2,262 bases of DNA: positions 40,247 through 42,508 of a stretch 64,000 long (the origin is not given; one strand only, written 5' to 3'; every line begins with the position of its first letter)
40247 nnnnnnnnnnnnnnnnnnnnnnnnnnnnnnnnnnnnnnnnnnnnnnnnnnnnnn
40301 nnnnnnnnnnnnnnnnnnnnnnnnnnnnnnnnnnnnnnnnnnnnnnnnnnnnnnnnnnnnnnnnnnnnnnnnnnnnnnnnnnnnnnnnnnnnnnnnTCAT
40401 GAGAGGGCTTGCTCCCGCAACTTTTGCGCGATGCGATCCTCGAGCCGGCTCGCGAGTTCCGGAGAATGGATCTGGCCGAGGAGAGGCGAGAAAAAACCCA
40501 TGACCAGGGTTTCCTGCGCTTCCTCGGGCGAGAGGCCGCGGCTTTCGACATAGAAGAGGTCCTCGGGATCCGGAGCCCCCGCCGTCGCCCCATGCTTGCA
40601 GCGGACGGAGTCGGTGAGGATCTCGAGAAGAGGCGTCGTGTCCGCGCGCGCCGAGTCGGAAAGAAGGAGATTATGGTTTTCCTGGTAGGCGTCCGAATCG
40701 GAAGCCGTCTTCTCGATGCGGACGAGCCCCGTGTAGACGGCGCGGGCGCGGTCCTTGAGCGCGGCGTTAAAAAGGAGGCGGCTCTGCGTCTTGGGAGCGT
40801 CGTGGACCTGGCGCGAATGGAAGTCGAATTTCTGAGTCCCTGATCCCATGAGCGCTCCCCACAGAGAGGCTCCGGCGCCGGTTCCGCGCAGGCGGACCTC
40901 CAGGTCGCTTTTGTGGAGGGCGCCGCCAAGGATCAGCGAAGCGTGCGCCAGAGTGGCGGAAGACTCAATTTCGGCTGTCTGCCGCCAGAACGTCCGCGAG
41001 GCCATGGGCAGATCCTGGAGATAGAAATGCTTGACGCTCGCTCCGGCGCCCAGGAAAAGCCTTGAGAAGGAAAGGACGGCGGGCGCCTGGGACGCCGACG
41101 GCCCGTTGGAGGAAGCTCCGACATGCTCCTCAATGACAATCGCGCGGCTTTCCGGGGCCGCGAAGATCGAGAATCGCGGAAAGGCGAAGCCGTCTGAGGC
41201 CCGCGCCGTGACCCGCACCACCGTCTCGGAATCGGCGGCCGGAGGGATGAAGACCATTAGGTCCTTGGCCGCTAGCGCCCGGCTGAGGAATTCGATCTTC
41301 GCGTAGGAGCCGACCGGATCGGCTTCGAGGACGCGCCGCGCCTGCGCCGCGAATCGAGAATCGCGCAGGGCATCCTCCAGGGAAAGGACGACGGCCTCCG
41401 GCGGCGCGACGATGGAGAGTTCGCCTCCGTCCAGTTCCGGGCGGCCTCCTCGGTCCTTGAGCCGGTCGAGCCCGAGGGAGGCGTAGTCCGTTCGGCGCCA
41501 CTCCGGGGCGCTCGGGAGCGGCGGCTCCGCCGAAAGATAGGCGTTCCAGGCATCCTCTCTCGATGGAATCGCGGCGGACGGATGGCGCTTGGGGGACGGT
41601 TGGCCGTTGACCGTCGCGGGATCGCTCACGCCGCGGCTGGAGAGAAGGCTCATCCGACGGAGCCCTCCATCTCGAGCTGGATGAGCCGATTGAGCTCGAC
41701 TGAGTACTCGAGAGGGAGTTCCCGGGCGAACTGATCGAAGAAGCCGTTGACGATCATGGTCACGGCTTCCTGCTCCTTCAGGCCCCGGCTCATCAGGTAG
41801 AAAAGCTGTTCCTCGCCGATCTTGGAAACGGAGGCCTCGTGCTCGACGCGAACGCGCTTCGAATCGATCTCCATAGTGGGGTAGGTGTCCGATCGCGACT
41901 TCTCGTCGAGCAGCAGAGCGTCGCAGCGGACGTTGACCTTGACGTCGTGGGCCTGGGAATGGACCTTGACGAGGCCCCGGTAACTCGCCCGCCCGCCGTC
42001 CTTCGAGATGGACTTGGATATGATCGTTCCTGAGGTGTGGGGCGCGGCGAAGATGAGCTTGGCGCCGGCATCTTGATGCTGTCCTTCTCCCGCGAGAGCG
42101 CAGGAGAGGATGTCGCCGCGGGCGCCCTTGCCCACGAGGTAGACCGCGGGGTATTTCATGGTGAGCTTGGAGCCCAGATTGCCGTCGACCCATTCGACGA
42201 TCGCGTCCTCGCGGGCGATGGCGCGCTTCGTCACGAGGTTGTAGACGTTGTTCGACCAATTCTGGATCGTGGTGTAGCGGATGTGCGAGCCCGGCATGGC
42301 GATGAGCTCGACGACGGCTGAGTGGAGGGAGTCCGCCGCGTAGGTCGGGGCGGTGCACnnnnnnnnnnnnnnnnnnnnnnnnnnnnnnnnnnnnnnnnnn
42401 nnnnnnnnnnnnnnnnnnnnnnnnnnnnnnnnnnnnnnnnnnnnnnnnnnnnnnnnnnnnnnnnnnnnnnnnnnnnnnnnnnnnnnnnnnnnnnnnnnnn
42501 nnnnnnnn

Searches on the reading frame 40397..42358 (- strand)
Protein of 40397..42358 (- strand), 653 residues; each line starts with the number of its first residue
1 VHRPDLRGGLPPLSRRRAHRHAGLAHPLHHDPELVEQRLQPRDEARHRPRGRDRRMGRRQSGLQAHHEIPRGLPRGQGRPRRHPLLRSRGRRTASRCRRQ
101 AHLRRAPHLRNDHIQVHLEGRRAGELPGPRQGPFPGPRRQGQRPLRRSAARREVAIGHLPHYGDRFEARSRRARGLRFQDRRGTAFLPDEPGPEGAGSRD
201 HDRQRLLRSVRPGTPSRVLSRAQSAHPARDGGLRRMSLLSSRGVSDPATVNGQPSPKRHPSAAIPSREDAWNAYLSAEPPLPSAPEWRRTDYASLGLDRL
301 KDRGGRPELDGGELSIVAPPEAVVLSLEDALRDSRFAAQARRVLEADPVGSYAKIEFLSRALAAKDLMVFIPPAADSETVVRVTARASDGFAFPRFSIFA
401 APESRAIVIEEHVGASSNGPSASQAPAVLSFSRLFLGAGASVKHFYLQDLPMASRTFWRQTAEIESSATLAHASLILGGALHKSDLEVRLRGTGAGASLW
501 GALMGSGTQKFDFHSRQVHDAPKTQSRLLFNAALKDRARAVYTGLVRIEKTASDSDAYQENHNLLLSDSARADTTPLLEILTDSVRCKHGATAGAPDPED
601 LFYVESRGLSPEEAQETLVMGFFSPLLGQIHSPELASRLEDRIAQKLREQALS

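Call 22: search_protein_families(library=pfam, proteins=[window:40397-42358:-], max_evalue=0.001)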
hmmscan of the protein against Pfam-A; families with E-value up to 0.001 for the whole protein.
window:40397-42358:- (653 aa): 1 family
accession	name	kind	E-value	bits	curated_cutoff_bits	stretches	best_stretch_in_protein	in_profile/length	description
PF01458.23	SUFBD_core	-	1.2e-60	205.3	27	1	387-622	5-232/232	SUF system FeS cluster assembly, SufBD core domain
